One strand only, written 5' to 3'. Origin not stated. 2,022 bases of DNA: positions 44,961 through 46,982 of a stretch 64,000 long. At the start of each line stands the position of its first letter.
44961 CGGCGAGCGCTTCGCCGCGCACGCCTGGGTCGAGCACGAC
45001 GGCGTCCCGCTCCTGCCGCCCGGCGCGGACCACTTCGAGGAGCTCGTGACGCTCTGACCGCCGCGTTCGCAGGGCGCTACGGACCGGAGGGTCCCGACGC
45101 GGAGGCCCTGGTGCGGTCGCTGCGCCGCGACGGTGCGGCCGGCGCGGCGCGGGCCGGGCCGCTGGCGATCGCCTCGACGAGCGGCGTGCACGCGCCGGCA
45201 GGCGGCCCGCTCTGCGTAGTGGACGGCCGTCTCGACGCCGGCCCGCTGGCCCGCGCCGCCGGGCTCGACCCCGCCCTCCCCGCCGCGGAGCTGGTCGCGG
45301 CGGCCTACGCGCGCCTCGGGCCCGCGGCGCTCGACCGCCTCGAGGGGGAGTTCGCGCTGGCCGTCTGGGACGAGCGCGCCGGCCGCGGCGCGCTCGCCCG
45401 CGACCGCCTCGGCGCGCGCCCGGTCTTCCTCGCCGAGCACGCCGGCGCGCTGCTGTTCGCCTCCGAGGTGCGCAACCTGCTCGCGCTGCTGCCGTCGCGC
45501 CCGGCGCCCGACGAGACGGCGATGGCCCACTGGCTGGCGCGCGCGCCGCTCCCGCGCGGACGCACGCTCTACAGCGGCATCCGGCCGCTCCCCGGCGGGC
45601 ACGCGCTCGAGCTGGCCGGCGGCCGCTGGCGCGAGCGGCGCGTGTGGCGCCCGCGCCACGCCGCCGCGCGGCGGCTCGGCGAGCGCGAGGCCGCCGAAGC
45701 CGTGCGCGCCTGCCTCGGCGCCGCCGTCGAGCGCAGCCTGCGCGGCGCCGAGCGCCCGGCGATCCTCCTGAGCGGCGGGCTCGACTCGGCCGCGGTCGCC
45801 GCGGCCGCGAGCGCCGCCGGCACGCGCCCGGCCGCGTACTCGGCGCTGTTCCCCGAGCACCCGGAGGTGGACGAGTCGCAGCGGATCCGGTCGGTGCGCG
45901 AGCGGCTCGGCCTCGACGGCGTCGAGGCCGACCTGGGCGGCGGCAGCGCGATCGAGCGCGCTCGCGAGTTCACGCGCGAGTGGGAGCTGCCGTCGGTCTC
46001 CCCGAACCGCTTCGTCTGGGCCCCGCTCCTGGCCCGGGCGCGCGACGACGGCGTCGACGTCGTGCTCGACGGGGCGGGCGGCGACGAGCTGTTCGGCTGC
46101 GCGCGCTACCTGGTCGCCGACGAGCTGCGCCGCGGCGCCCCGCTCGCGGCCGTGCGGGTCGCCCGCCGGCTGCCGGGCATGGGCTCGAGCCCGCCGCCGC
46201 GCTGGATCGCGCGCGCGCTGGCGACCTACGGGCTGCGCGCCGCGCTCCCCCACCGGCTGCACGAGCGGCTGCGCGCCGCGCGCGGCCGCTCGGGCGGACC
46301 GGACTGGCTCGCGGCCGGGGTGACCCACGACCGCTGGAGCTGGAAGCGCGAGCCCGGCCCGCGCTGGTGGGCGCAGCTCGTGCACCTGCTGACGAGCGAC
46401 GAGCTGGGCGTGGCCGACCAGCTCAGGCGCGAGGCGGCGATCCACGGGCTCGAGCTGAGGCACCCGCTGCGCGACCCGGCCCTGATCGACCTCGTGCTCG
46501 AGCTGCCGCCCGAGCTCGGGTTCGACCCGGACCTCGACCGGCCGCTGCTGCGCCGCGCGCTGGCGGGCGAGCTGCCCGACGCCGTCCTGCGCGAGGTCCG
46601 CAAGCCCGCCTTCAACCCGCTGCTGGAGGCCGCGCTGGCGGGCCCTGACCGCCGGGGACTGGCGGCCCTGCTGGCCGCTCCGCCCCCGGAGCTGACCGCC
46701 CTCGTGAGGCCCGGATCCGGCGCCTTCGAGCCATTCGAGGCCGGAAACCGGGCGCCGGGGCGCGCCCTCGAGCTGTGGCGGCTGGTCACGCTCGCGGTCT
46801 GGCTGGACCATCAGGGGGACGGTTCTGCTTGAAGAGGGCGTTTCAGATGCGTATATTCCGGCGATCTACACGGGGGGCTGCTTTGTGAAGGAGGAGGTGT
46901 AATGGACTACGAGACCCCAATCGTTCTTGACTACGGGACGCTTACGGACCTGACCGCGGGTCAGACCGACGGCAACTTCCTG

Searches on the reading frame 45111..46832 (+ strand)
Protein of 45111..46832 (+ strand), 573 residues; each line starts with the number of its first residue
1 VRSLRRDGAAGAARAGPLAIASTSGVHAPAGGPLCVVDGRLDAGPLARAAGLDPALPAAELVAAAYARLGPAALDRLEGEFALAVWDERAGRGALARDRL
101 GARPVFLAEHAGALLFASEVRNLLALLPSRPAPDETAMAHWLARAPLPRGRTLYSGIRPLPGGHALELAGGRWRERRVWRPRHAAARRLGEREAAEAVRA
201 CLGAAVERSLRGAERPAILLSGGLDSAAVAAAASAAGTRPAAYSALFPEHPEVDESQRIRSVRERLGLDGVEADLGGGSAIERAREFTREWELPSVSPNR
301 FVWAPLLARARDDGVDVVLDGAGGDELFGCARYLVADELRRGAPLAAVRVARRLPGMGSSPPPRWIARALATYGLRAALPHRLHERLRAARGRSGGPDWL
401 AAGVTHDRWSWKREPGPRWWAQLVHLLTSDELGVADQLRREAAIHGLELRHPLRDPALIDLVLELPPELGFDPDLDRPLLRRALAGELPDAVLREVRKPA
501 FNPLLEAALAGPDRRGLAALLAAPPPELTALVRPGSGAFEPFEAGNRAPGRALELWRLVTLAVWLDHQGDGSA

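Call 4: search_protein_families(library=pfam, proteins=[window:45111-46832:+], max_evalue=0.01)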
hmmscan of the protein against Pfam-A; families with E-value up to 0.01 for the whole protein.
window:45111-46832:+ (573 aa): 3 families
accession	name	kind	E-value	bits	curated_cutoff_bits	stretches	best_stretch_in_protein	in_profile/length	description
PF00733.27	Asn_synthase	-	9.8e-41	141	21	1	198-565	2-353/354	Asparagine synthase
PF13537.11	GATase_7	-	6.7e-15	55.6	25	1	60-125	56-123/123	Glutamine amidotransferase domain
PF13522.11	GATase_6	-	9.8e-13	48.7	27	1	60-119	71-130/130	Glutamine amidotransferase domain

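Call 5: search_protein_families(library=ncbifam, proteins=[window:45111-46832:+], max_evalue=1)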
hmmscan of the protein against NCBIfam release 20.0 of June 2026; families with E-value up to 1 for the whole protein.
window:45111-46832:+ (573 aa): 11 families
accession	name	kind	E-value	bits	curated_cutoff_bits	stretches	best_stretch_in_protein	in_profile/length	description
TIGR01536.1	asn_synth_AEB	equivalog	4.2e-53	181.1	267.1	1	60-501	103-517/517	asparagine synthase (glutamine-hydrolyzing)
NF033535.1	lass_lactam_cya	exception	1e-47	163.1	525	2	59-327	101-375/668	lasso peptide isopeptide bond-forming cyclase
TIGR03108.1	eps_aminotran_1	hypoth_equivalog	3.7e-33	115.1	816.9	2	59-333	101-377/628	XrtA/PEP-CTERM system amidotransferase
TIGR03104.1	trio_amidotrans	equivalog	7.1e-32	110.4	570.1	1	59-330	101-379/589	N-acetylglutaminylglutamine amidotransferase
NF006949.0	PRK09431.1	equivalog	2.6e-25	89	499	3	59-125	100-167/554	asparagine synthase B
NF033561.1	macrolact_Ik_Al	subfamily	6e-25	87.9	300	1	60-502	62-494/561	albusnodin/ikarugamycin family macrolactam cyclase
NF002048.0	PRK00876.1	subfamily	0.0062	15.4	313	1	193-276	18-101/330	NAD(+) synthase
TIGR00552.1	nadE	equivalog_domain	0.035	13.3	63.65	1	219-274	28-85/251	NAD(+) synthase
TIGR00268.2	TIGR00268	equivalog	0.15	11.3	150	1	206-239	6-40/259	ATP-dependent sacrificial sulfur transferase LarE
NF010587.0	PRK13980.1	equivalog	0.17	11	255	1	212-251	30-69/267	NAD+ synthase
NF008259.0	PRK11029.1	equivalog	0.62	9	427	1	182-244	231-295/334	protease modulator HflC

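Call 20: find_homologous_proteins(query=window:45111-46832:+, max_evalue=1e-20)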
Query window:45111-46832:+ (573 aa): 311 proteins with E <= 1e-20 among 8000 candidates; the best 120 are listed.
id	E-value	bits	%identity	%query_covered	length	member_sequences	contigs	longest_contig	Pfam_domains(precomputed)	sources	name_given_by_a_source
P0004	0.0e+0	1228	100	100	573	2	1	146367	PF00733.28,PF13522.12,PF13537.12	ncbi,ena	ncbi:MAG TPA: asparagine synthase-related protein [Thermoleophilaceae bacterium]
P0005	3.1e-211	721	67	93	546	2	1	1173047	PF00733.28,PF13522.12,PF13537.12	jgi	jgi:asparagine synthase (glutamine-hydrolysing)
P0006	1.8e-200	686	65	94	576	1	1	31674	PF00733.28,PF13522.12,PF13537.12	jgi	jgi:asparagine synthase (glutamine-hydrolysing)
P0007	1.1e-198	680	64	94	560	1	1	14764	PF00733.28,PF13522.12,PF13537.12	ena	-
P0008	1.9e-197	676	61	99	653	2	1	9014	PF00733.28,PF13522.12,PF13537.12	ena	-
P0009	5.0e-195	668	63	94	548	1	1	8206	PF00733.28,PF13522.12,PF13537.12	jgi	jgi:asparagine synthase (glutamine-hydrolysing)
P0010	1.9e-186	640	59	94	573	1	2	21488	PF00733.28,PF13522.12,PF13537.12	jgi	jgi:asparagine synthase (glutamine-hydrolysing)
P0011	2.1e-186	639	58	94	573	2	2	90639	PF00733.28,PF13522.12,PF13537.12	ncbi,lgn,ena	-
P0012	7.3e-186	638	62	94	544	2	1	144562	PF00733.28,PF13522.12,PF13537.12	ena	-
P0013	8.3e-186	637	64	93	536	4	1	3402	PF00733.28,PF13522.12,PF13537.12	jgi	jgi:asparagine synthase (glutamine-hydrolysing)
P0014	3.3e-185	635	61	99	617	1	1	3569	PF00733.28,PF13522.12,PF13537.12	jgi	jgi:asparagine synthase (glutamine-hydrolysing)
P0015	5.3e-183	628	57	99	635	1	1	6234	PF00733.28,PF13522.12,PF13537.12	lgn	-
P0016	8.3e-183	628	60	99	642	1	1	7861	PF00733.28,PF13522.12,PF13537.12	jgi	jgi:asparagine synthase (glutamine-hydrolysing)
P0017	4.2e-182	625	64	87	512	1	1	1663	PF00733.28,PF13522.12,PF13537.12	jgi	jgi:asparagine synthase (glutamine-hydrolysing)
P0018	2.2e-179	616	58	99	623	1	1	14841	PF00733.28,PF13522.12,PF13537.12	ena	-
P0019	6.6e-179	615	56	99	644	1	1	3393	PF00733.28,PF13522.12,PF13537.12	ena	-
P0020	2.6e-178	613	58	98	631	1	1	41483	PF00733.28,PF13522.12,PF13537.12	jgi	jgi:asparagine synthase (glutamine-hydrolysing)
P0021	3.1e-178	612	56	100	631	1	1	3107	PF00733.28,PF13522.12,PF13537.12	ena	-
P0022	1.9e-175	603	58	97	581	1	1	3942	PF00733.28,PF13522.12,PF13537.12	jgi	jgi:asparagine synthase (glutamine-hydrolysing)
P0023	7.2e-174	598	56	99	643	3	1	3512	PF00733.28,PF13522.12,PF13537.12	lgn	-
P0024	1.6e-173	597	55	99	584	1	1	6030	PF00733.28,PF13522.12,PF13537.12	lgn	-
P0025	6.8e-172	592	58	94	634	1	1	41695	PF00733.28,PF13522.12,PF13537.12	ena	-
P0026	3.8e-171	589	55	100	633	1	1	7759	PF00733.28,PF13522.12,PF13537.12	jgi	jgi:asparagine synthase (glutamine-hydrolysing)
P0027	5.6e-171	589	57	100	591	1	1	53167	PF00733.28,PF13522.12,PF13537.12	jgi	jgi:asparagine synthase (glutamine-hydrolysing)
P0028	6.0e-171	588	53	99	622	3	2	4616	PF00733.28,PF13522.12,PF13537.12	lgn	-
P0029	2.0e-170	587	54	100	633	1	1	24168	PF00733.28,PF13522.12,PF13537.12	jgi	jgi:asparagine synthase (glutamine-hydrolysing)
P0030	3.7e-170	586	56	99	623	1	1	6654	PF00733.28,PF13522.12,PF13537.12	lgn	-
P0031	3.5e-169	583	54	99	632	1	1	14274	PF00733.28,PF13522.12,PF13537.12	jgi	jgi:asparagine synthase (glutamine-hydrolysing)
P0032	5.4e-168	579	55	99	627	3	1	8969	PF00733.28,PF13522.12,PF13537.12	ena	-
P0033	5.6e-168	579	54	97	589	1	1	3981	PF00733.28,PF13522.12,PF13537.12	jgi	jgi:asparagine synthase (glutamine-hydrolysing)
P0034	2.8e-167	576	56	93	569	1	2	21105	PF00733.28,PF13537.12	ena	-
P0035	2.2e-165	570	56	100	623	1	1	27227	PF00733.28,PF13522.12,PF13537.12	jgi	jgi:asparagine synthase (glutamine-hydrolysing)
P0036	3.4e-165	569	57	89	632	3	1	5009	PF00733.28,PF13522.12,PF13537.12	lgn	-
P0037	1.1e-164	568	57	93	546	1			PF00733.28,PF13522.12,PF13537.12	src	-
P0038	1.7e-163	564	52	99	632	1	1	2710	PF00733.28,PF13522.12,PF13537.12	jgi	jgi:asparagine synthase (glutamine-hydrolysing)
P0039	2.0e-163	564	54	99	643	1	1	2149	PF00733.28,PF13522.12,PF13537.12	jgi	jgi:asparagine synthase (glutamine-hydrolysing)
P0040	5.1e-160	552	54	99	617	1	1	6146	PF00733.28,PF13522.12,PF13537.12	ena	-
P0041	8.9e-160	552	52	99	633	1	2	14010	PF00733.28,PF13522.12,PF13537.12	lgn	-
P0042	1.0e-158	548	54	99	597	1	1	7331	PF00733.28,PF13522.12,PF13537.12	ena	-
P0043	2.4e-157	543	57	89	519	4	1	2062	PF00733.28,PF13522.12,PF13537.12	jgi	jgi:asparagine synthase (glutamine-hydrolysing)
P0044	1.8e-156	541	52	99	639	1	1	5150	PF00733.28,PF13522.12,PF13537.12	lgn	-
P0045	9.7e-156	538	51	97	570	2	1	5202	PF00733.28,PF13522.12,PF13537.12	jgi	-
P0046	1.1e-155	538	52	99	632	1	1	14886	PF00733.28,PF13522.12,PF13537.12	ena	-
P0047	3.7e-152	526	52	99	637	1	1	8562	PF00733.28,PF13522.12,PF13537.12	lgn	-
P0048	5.2e-152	526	54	98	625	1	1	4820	PF00733.28,PF13522.12,PF13537.12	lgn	-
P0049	2.7e-142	494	51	93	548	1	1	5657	PF00733.28,PF13522.12,PF13537.12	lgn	-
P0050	1.5e-139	485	51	99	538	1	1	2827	PF00733.28,PF13522.12,PF13537.12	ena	-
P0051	1.8e-138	481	49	99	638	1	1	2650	PF00733.28,PF13522.12,PF13537.12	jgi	jgi:asparagine synthase (glutamine-hydrolysing)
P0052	2.0e-138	481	63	66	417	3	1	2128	PF00733.28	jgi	jgi:asparagine synthase (glutamine-hydrolysing)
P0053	2.7e-138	481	59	76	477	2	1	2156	PF00733.28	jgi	jgi:asparagine synthase (glutamine-hydrolysing)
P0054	1.4e-135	472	50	93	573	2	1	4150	PF00733.28,PF13522.12,PF13537.12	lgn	-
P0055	1.1e-134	469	49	99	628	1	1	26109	PF00733.28,PF13522.12,PF13537.12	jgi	jgi:asparagine synthase (glutamine-hydrolysing)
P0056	1.6e-134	468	47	98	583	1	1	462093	PF00733.28,PF13522.12,PF13537.12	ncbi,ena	-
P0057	2.2e-134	468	49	100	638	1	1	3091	PF00733.28,PF13522.12,PF13537.12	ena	-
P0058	2.6e-134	467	48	99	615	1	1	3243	PF00733.28,PF13522.12,PF13537.12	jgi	jgi:asparagine synthase (glutamine-hydrolysing)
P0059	3.9e-134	467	50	99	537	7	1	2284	PF00733.28,PF13522.12,PF13537.12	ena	-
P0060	4.6e-133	463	48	98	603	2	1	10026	PF00733.28,PF13522.12,PF13537.12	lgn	-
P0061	7.3e-133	463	50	94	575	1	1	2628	PF00733.28,PF13522.12,PF13537.12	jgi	jgi:asparagine synthase (glutamine-hydrolysing)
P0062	1.9e-130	455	49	95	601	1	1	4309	PF00733.28,PF13522.12,PF13537.12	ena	-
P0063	1.1e-127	446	45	99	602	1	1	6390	PF00733.28,PF13522.12,PF13537.12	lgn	-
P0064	2.4e-127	444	47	97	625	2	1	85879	PF00733.28,PF13522.12,PF13537.12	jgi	-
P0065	3.8e-124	434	47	97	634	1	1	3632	PF00733.28,PF13522.12,PF13537.12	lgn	-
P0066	9.4e-124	433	57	74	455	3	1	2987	PF00733.28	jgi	jgi:asparagine synthase (glutamine-hydrolysing)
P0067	4.0e-123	430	47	94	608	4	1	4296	PF00733.28,PF13522.12,PF13537.12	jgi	jgi:asparagine synthase (glutamine-hydrolysing)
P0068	4.3e-122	427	45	93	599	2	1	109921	PF00733.28,PF13522.12,PF13537.12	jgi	jgi:asparagine synthase (glutamine-hydrolysing)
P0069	2.1e-121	425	47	94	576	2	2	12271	PF00733.28,PF13522.12,PF13537.12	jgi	jgi:asparagine synthase (glutamine-hydrolysing)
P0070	8.3e-121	423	46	94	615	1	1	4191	PF00733.28,PF13522.12,PF13537.12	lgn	-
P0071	3.1e-119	418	46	94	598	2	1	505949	PF00733.28,PF13522.12,PF13537.12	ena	-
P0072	3.5e-118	414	46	94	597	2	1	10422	PF12481.14,PF00733.28,PF13522.12,PF13537.12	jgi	jgi:asparagine synthase (glutamine-hydrolysing)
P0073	1.0e-117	413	46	95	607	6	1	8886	PF00733.28,PF13537.12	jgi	jgi:asparagine synthase (glutamine-hydrolysing)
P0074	1.2e-117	412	46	94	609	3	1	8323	PF00733.28,PF13522.12,PF13537.12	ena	-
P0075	1.4e-116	409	47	94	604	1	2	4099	PF00733.28,PF13522.12,PF13537.12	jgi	jgi:asparagine synthase (glutamine-hydrolysing)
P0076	6.7e-116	407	45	94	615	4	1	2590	PF00733.28,PF13522.12,PF13537.12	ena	-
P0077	2.3e-114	402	60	61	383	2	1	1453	PF00733.28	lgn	-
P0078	3.9e-113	397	46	97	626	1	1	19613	PF00733.28,PF13522.12,PF13537.12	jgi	jgi:asparagine synthase (glutamine-hydrolysing)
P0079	7.6e-113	397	44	98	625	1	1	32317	PF00733.28,PF13522.12,PF13537.12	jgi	jgi:asparagine synthase (glutamine-hydrolysing)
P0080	5.5e-112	394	42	98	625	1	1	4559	PF00733.28,PF13522.12,PF13537.12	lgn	-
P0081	1.2e-111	393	46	97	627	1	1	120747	PF00733.28,PF13522.12,PF13537.12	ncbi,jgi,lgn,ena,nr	ncbi:MAG TPA: asparagine synthase-related protein [Solirubrobacteraceae bacterium]|nr:asparagine syn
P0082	2.1e-111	392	60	58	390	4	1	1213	PF00733.28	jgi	jgi:asparagine synthase (glutamine-hydrolysing)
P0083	1.1e-110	389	43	93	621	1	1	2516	PF00733.28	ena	-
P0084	2.6e-110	388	43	97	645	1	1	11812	PF00733.28,PF13522.12,PF13537.12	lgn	-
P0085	5.7e-110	387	44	98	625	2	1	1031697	PF00733.28,PF13522.12,PF13537.12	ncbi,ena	-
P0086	6.3e-109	384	44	97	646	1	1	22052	PF00733.28,PF13522.12,PF13537.12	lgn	-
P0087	1.6e-108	382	46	88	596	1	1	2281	PF00733.28,PF13537.12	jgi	-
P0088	1.9e-108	382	45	87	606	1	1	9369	PF00733.28,PF13537.12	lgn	-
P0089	8.4e-108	380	41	91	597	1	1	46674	PF00733.28,PF13522.12,PF13537.12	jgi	jgi:asparagine synthase (glutamine-hydrolysing)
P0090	2.0e-107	379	45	97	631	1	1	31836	PF00733.28,PF13522.12,PF13537.12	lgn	-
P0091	5.5e-107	377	44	89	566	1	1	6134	PF00733.28,PF13522.12,PF13537.12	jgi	jgi:asparagine synthase (glutamine-hydrolysing)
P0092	1.5e-106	376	42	97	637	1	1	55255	PF00733.28,PF13522.12,PF13537.12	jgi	jgi:asparagine synthase (glutamine-hydrolysing)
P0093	4.7e-106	374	41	98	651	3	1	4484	PF00733.28,PF13522.12,PF13537.12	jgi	jgi:asparagine synthase (glutamine-hydrolysing)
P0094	4.9e-106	374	43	99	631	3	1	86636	PF00733.28,PF13537.12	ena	-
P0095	5.2e-106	374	43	94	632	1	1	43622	PF00733.28,PF13522.12,PF13537.12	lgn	-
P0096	7.8e-106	373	44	98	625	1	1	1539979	PF00733.28,PF13522.12,PF13537.12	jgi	jgi:asparagine synthase (glutamine-hydrolysing)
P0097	1.4e-105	373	44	93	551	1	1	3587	PF00733.28,PF13537.12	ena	-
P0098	1.4e-105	373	43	96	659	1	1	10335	PF00733.28,PF13522.12,PF13537.12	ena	-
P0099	2.8e-105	372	44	94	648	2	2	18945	PF00733.28,PF13522.12,PF13537.12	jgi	jgi:asparagine synthase (glutamine-hydrolysing)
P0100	5.4e-105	371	45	90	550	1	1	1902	PF00733.28,PF13522.12,PF13537.12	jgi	jgi:asparagine synthase (glutamine-hydrolysing)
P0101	8.5e-105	370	43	95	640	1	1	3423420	PF00733.28,PF13522.12,PF13537.12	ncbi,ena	-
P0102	2.2e-103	365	44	93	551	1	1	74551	PF00733.28,PF13537.12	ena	-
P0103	3.1e-103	365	43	100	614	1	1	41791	PF00733.28,PF13522.12,PF13537.12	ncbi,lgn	-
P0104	6.6e-103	364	41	94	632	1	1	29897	PF00733.28,PF13537.12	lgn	-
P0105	1.8e-102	362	43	97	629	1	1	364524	PF00733.28,PF13522.12,PF13537.12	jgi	jgi:asparagine synthase (glutamine-hydrolysing)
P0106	5.1e-102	361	42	98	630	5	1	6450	PF00733.28,PF13522.12,PF13537.12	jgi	-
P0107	1.5e-101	359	41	98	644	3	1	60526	PF00733.28,PF13522.12,PF13537.12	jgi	jgi:asparagine synthase (glutamine-hydrolysing)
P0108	1.2e-100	356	43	97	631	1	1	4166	PF00733.28,PF13522.12,PF13537.12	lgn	-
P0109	1.2e-100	356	43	98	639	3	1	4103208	PF00733.28,PF13522.12,PF13537.12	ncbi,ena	-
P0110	1.4e-100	356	43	97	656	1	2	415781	PF00733.28,PF13522.12,PF13537.12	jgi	jgi:asparagine synthase (glutamine-hydrolysing)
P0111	1.8e-100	356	41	97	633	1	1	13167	PF00733.28,PF13522.12,PF13537.12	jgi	jgi:asparagine synthase (glutamine-hydrolysing)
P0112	4.1e-100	354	43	94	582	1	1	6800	PF00733.28,PF13522.12,PF13537.12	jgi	jgi:asparagine synthase (glutamine-hydrolysing)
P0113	1.7e-99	352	42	97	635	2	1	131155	PF00733.28,PF13522.12,PF13537.12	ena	-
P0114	1.9e-99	352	43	87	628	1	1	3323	PF00733.28,PF13522.12,PF13537.12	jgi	jgi:asparagine synthase (glutamine-hydrolysing)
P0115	1.3e-98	350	42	92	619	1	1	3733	PF00733.28,PF13537.12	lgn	-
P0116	8.5e-98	347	42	97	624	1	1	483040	PF00733.28,PF13522.12,PF13537.12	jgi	jgi:asparagine synthase (glutamine-hydrolysing)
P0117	8.9e-98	347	41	96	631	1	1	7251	PF00733.28,PF13522.12,PF13537.12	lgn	-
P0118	1.5e-97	346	42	94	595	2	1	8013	PF00733.28,PF13522.12,PF13537.12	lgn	-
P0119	1.9e-97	346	43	99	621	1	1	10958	PF00733.28,PF13522.12,PF13537.12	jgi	-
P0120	3.2e-97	345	44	97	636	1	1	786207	PF00733.28,PF13522.12,PF13537.12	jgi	jgi:asparagine synthase (glutamine-hydrolysing)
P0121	7.2e-97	344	43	97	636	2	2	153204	PF00733.28,PF13522.12,PF13537.12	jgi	jgi:asparagine synthase (glutamine-hydrolysing)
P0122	1.1e-96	343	43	94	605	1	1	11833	PF00733.28,PF13522.12,PF13537.12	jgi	jgi:asparagine synthase (glutamine-hydrolysing)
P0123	1.5e-96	343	54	57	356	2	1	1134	PF00733.28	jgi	jgi:asparagine synthase (glutamine-hydrolysing)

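Call 22: find_related_loci(query=A2, collection=genome_contigs, flank=8000)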
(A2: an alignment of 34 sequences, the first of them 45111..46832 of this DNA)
Query A2 (573 aa) in genome_contigs; peptide patterns used: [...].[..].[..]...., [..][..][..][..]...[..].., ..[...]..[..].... (x = any residue, [..] = any of these).
600 stretches matched a pattern (row limit reached: there are more); 423 encode a relative of the query (tblastn E <= 1e-3); the best 80 are kept; 80 distinct loci.
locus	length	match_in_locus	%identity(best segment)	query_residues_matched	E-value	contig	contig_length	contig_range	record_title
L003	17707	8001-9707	44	16-571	4e-105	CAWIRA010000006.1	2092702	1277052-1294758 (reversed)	MAG: uncultured Solirubrobacteraceae bacterium isolate MFD00964.bin.1.307 genome assembly, contig: contig_9632, whole ge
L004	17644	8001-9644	41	10-565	3e-95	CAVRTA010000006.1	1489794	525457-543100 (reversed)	MAG: uncultured Solirubrobacteraceae bacterium isolate MFD04212.bin.2.129 genome assembly, contig: contig_703, whole gen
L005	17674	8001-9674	40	22-565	2e-93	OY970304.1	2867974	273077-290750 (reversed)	MAG: uncultured Solirubrobacterales bacterium isolate MFD02134.bin.c.3 genome assembly, chromosome: 1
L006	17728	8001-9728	40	16-573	6e-89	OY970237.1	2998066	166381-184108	MAG: uncultured Solirubrobacteraceae bacterium isolate MFD05841.bin.1.46 genome assembly, chromosome: 1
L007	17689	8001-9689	39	16-570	5e-85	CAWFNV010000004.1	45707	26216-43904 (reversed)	MAG: uncultured Solirubrobacterales bacterium isolate MFD06092.bin.1.47 genome assembly, contig: contig_87509, whole gen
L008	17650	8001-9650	40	14-544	1e-75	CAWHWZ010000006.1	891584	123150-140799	MAG: uncultured Solirubrobacterales bacterium isolate MFD04428.bin.2.6 genome assembly, contig: contig_38130, whole geno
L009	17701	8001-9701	39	22-570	1e-72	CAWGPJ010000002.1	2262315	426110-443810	MAG: uncultured Thermoleophilia bacterium isolate MFD05502.bin.1.50 genome assembly, contig: contig_21538, whole genome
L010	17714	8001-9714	43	16-570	1e-94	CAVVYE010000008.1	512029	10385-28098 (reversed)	MAG: uncultured Thermoleophilaceae bacterium isolate MFD03066.bin.2.5 genome assembly, contig: contig_14246, whole genom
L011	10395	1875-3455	42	62-568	6e-90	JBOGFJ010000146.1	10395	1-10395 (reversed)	MAG: Acidimicrobiia bacterium isolate M3-S_metawrap_bin.29 k127_84302, whole genome shotgun sequence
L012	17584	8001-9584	37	57-573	2e-72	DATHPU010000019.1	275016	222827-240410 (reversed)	MAG TPA_asm: Solirubrobacteraceae bacterium isolate SMAG_U12720 k141_2966309, whole genome shotgun sequence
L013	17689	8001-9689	44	18-565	6e-102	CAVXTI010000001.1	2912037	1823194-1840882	MAG: uncultured Solirubrobacterales bacterium isolate MFD05513.bin.2.211 genome assembly, contig: contig_10536, whole ge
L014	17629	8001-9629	30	37-566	1e-38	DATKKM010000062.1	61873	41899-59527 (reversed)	MAG TPA_asm: Dehalococcoidia bacterium isolate SMAG_U14657 k141_734904, whole genome shotgun sequence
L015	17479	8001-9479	31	36-534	3e-39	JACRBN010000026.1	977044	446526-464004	MAG: Chloroflexi bacterium isolate NC_groundwater_1621_Pr3_B-0.1um_59_22 SR-2_scaffold_141_4066746, whole genome shotgun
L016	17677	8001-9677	32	14-571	5e-37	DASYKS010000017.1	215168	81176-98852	MAG TPA_asm: Thermoanaerobaculia bacterium isolate SMAG_U4328 k141_1688486, whole genome shotgun sequence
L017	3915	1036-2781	32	10-565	2e-36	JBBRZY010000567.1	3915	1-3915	MAG: Anaerolineales bacterium isolate La6_concoct.054 La6_concoct.054_K_3735957_L_3915_cov_11.0000, whole genome shotgun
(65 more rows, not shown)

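Call 85: find_encoding_contigs(protein=P0004, flank=10000, max_places=3)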
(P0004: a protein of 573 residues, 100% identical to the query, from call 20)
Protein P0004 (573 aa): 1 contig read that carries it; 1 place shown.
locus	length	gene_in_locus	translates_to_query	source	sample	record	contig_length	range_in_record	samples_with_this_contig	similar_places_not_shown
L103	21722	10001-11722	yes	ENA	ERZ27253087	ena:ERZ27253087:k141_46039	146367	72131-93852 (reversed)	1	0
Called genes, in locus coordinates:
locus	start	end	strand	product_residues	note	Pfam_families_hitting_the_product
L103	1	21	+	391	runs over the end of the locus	PF13439:Glyco_transf_4, PF13579:Glyco_trans_4_4, PF20706:GT4-conflict, PF00534:Glycos_transf_1, PF13692:Glyco_trans_1_4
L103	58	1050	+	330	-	-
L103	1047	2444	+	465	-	PF04932:Wzy_C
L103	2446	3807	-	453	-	-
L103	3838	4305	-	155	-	-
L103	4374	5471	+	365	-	PF00535:Glycos_transf_2, PF10111:Glyco_tranf_2_2 (faint), PF13641:Glyco_tranf_2_3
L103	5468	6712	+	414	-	PF20706:GT4-conflict, PF00534:Glycos_transf_1, PF13524:Glyco_trans_1_2, PF13692:Glyco_trans_1_4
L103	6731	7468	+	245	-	PF00005:ABC_tran, PF13304:AAA_21 (faint)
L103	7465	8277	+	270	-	PF01061:ABC2_membrane, PF12698:ABC2_membrane_3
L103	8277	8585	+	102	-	PF05402:PqqD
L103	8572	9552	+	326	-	PF27840:ScmC (faint), PF07475:Hpr_kinase_C (weak)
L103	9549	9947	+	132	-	PF13471:Transglut_core3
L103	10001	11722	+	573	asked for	PF13522:GATase_6, PF13537:GATase_7, PF00733:Asn_synthase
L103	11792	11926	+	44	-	-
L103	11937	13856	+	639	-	PF14907:NTP_transf_5, PF03808:Glyco_tran_WecG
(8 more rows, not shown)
